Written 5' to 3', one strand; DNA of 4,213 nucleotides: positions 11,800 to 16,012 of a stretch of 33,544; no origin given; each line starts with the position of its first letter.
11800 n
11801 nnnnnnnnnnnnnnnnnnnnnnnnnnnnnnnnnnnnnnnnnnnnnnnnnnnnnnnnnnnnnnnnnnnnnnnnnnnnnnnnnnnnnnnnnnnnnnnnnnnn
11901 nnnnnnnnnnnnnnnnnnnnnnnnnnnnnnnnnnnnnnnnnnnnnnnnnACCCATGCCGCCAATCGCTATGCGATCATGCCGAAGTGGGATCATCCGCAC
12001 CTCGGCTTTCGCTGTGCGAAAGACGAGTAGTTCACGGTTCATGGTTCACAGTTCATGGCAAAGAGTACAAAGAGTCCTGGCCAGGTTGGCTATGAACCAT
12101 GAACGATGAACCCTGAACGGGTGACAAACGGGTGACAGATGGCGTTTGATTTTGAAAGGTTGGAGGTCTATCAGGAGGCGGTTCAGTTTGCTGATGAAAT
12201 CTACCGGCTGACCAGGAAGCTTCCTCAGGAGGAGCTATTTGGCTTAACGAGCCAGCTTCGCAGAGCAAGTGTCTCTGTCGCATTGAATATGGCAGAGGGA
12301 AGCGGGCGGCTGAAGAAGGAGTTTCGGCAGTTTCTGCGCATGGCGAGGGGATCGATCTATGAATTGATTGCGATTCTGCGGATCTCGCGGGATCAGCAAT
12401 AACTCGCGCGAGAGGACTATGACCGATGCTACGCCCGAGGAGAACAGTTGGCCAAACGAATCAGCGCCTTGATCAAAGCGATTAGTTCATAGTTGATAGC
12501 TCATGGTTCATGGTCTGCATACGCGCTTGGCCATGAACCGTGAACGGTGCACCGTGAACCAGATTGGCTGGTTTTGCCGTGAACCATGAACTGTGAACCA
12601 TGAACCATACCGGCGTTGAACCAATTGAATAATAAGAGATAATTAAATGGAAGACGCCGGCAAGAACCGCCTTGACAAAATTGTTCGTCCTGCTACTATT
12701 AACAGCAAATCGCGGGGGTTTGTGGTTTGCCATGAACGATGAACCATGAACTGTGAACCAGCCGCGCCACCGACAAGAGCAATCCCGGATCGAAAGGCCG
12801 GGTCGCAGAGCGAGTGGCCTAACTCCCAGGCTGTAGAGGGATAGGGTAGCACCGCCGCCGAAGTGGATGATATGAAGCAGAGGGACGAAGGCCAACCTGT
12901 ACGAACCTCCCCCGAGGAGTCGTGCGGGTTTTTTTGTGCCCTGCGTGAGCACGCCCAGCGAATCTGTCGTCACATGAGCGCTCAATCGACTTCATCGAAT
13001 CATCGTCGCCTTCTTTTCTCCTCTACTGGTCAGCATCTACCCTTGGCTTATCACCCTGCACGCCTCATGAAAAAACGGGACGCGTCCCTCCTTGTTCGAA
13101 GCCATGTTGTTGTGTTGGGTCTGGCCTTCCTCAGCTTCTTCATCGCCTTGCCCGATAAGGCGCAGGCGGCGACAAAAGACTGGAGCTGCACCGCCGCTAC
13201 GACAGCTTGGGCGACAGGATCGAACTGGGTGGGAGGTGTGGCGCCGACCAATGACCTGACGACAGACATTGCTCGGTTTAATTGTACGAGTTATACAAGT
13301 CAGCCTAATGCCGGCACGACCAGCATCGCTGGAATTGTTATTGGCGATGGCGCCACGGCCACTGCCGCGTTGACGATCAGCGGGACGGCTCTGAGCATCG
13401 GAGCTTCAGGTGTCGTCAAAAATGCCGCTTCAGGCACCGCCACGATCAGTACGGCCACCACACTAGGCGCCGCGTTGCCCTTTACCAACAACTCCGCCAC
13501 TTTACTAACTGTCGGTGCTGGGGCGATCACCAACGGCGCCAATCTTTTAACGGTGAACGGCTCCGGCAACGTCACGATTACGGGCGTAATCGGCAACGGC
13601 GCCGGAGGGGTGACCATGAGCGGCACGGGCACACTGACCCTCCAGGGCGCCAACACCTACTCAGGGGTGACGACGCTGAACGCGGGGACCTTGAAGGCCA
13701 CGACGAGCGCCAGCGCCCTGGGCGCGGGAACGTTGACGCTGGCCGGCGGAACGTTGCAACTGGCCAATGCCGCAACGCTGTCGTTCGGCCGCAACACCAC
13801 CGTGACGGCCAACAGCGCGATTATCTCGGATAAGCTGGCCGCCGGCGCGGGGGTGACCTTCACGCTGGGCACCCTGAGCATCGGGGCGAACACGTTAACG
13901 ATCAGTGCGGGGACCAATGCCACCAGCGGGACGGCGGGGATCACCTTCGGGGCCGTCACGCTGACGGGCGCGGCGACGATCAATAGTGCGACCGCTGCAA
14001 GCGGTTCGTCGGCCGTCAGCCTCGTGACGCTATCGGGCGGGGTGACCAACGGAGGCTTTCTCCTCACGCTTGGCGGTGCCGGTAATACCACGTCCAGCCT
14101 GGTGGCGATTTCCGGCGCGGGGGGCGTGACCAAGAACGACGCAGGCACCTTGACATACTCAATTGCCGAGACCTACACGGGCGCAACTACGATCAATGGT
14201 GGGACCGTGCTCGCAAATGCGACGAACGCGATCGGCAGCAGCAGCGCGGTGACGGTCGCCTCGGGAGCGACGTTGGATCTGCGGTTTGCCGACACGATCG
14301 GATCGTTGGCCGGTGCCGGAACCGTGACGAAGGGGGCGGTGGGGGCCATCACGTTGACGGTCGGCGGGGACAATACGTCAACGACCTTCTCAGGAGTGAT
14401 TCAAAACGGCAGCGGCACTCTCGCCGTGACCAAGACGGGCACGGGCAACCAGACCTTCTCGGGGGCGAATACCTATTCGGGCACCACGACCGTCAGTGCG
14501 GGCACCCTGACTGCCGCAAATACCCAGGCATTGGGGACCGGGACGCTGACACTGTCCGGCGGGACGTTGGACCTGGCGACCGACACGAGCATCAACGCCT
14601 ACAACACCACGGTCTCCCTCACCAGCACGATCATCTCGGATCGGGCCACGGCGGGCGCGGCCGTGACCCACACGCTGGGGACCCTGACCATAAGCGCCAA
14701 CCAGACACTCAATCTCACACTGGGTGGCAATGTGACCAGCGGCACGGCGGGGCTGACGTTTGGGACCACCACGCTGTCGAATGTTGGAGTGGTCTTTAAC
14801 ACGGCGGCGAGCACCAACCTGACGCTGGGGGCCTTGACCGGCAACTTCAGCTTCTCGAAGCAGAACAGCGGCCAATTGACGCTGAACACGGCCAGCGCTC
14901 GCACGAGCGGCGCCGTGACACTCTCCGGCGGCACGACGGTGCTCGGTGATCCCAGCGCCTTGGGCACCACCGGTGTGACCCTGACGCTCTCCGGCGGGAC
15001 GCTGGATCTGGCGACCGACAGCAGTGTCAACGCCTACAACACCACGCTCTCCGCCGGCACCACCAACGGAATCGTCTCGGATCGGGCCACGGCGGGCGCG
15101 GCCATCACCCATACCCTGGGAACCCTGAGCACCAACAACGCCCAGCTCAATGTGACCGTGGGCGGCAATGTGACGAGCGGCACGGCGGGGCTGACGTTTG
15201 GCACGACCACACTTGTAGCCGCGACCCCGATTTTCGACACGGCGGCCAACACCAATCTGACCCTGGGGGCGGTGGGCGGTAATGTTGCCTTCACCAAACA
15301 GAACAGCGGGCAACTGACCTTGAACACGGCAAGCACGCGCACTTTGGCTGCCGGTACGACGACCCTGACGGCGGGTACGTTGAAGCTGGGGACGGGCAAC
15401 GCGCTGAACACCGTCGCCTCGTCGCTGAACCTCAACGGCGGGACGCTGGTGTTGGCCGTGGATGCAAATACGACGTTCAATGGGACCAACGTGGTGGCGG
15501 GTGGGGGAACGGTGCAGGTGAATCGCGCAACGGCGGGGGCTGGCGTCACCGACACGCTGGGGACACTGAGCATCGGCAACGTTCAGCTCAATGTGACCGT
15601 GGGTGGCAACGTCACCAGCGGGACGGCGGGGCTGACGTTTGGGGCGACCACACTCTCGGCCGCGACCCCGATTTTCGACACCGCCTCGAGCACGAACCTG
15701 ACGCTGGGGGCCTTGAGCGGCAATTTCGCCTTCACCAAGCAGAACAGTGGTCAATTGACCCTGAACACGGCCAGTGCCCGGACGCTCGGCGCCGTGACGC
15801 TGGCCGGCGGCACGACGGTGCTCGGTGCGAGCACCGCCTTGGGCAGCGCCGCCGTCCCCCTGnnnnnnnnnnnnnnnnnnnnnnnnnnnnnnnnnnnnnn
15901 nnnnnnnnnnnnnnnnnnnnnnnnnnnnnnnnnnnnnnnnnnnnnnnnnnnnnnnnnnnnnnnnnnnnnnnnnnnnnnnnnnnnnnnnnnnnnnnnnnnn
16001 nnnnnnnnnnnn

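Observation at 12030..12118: Family of heptamer-built palindromic elements placed exactly at stop codons of + strand genes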

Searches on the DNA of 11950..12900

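Call 82: search_rna_families(source=window, start=11950, end=12900, threshold=evalue, max_evalue=1)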
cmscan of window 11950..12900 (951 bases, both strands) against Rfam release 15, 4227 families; matches with E-value up to 1: 1.
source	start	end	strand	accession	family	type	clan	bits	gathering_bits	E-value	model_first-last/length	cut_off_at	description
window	12768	12862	+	RF01051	c-di-GMP-I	Cis-reg; riboswitch;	CL00126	47.7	35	4.8e-08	1-87/87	no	c-di-GMP-I riboswitch aptamer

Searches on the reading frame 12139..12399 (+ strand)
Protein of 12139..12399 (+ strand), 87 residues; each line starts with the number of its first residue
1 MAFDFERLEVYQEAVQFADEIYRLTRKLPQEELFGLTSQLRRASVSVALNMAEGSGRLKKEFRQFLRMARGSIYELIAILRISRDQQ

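Call 11: search_protein_families(library=pfam, proteins=[window:12139-12399:+], max_evalue=0.01)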
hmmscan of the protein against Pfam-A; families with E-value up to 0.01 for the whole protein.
window:12139-12399:+ (87 aa): 1 family
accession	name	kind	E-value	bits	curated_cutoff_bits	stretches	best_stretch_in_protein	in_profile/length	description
PF05635.17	23S_rRNA_IVP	-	4.3e-28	98.1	33.8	1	6-86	1-82/106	23S rRNA-intervening sequence protein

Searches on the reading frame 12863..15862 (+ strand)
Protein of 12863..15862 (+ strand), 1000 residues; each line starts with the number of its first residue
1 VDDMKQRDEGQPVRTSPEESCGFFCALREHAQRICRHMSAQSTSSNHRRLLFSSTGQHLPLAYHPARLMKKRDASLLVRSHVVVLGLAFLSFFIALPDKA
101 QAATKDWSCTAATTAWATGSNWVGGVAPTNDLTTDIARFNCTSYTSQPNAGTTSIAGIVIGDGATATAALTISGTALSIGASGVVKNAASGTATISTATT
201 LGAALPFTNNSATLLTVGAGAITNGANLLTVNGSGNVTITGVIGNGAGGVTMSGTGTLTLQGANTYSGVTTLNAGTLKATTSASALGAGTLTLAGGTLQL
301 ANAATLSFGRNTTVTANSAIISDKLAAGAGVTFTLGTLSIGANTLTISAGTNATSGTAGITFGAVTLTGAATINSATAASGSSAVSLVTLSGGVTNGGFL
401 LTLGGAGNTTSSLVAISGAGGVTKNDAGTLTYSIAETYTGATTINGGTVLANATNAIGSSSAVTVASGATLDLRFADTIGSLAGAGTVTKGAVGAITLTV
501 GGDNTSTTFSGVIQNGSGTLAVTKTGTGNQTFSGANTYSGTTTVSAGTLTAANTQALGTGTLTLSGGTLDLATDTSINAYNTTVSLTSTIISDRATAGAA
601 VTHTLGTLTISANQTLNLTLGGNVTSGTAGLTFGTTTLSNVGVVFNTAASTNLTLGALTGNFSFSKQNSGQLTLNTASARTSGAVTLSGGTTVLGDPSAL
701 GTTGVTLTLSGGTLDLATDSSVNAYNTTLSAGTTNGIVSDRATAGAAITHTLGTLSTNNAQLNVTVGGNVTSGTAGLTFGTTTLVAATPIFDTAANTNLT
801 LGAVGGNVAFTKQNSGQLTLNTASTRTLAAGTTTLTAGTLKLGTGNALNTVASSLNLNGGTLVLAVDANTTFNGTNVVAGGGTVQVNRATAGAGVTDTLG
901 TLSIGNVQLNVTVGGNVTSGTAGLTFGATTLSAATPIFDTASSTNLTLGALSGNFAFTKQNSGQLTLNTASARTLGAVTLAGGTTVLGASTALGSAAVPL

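Call 80: search_protein_families(library=pfam, proteins=[window:12863-15862:+], max_evalue=0.001)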
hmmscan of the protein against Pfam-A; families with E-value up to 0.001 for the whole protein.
window:12863-15862:+ (1000 aa): 1 family
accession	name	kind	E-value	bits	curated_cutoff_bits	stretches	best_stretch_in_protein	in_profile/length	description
PF12951.13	PATR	-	2.4e-16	59.9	27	3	522-550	1-29/30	Passenger-associated-transport-repeat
